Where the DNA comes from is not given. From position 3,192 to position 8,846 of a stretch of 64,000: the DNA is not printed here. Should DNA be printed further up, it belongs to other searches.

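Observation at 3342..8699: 1785-aa secreted cytochrome with 44 putative haem sites built from about 13 CX4CH-CXXCH-CXXCH triads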

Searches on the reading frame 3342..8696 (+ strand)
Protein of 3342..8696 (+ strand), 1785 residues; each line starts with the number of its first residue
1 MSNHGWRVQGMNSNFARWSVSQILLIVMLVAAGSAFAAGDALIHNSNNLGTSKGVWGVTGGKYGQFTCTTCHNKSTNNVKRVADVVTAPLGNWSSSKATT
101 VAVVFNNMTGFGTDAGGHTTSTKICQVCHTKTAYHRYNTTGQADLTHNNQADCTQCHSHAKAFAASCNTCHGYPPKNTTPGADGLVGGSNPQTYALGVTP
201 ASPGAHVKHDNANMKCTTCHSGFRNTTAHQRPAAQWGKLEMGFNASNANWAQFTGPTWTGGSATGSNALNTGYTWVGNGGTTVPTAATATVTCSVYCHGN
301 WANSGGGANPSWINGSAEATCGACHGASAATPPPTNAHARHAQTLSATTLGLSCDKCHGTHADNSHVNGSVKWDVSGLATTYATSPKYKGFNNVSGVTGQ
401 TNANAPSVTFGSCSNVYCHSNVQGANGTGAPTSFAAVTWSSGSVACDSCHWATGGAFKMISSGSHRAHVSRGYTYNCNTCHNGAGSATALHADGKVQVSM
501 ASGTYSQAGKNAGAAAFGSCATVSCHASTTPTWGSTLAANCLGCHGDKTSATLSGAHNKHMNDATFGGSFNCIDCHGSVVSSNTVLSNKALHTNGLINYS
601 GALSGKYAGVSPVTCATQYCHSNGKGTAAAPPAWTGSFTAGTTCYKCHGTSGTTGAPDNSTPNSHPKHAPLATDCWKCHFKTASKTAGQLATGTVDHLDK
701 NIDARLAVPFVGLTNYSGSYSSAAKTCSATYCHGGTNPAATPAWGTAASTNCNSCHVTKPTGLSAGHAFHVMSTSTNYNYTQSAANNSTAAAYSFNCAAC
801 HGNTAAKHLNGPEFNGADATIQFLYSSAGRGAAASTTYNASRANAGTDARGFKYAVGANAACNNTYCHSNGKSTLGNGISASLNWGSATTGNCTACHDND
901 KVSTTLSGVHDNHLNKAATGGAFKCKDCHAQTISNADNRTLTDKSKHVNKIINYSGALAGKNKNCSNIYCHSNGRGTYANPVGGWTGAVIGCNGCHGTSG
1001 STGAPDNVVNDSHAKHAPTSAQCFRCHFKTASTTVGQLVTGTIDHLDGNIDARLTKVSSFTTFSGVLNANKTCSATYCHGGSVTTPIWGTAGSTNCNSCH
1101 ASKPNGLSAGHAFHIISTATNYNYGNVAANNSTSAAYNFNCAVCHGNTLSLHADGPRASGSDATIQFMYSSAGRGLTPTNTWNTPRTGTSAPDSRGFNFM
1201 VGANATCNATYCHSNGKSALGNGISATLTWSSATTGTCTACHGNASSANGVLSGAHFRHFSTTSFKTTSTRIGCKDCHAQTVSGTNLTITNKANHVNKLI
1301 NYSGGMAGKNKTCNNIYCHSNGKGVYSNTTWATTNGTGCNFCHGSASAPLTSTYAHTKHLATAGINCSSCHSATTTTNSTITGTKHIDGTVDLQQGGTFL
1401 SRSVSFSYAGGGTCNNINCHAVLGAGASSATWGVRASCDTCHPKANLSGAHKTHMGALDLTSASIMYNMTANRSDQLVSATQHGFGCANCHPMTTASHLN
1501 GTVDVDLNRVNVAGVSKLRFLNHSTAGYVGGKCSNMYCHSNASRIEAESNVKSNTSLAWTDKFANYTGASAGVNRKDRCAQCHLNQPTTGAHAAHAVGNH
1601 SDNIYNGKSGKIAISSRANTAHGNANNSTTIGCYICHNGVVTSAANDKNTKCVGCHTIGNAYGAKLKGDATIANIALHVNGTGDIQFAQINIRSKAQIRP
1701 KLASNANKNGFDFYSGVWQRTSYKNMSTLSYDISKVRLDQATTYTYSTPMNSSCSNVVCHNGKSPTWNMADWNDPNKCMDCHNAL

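Call 4: search_protein_families(library=pfam, proteins=[window:3342-8696:+], max_evalue=0.01)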
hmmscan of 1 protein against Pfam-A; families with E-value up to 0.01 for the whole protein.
window:3342-8696:+ (1785 aa): 4 families
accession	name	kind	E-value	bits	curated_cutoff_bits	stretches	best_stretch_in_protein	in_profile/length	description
PF14522.11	Cytochrome_C7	-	2.9e-40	136.3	24.8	4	464-545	4-66/67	Cytochrome c7 and related cytochrome c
PF09698.15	GSu_C4xC__C2xCH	-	3.5e-29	101.6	21.7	10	412-450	1-36/36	Geobacter CxxxxCH...CXXCH motif (GSu_C4xC__C2xCH)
PF14537.11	Cytochrom_c3_2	-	2.9e-19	69.8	25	1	523-577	10-65/79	Cytochrome c3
PF22113.1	Mtrc-MtrF_II-IV_dom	-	4.9e-17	62.4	30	2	1204-1281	79-166/176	Outer membrane cytochrome MtrC/MtrF-like, domains II/IV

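Call 5: search_protein_families(library=ncbifam, proteins=[window:3342-8696:+], max_evalue=0.01)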
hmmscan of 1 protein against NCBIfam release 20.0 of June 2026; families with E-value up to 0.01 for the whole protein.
window:3342-8696:+ (1785 aa): 1 family
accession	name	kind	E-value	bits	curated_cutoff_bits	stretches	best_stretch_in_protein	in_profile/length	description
TIGR01904.2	GSu_C4xC__C2xCH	domain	8e-107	349.1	27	13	714-767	11-70/73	CxxxxCH/CxxCH domain c-type cytochrome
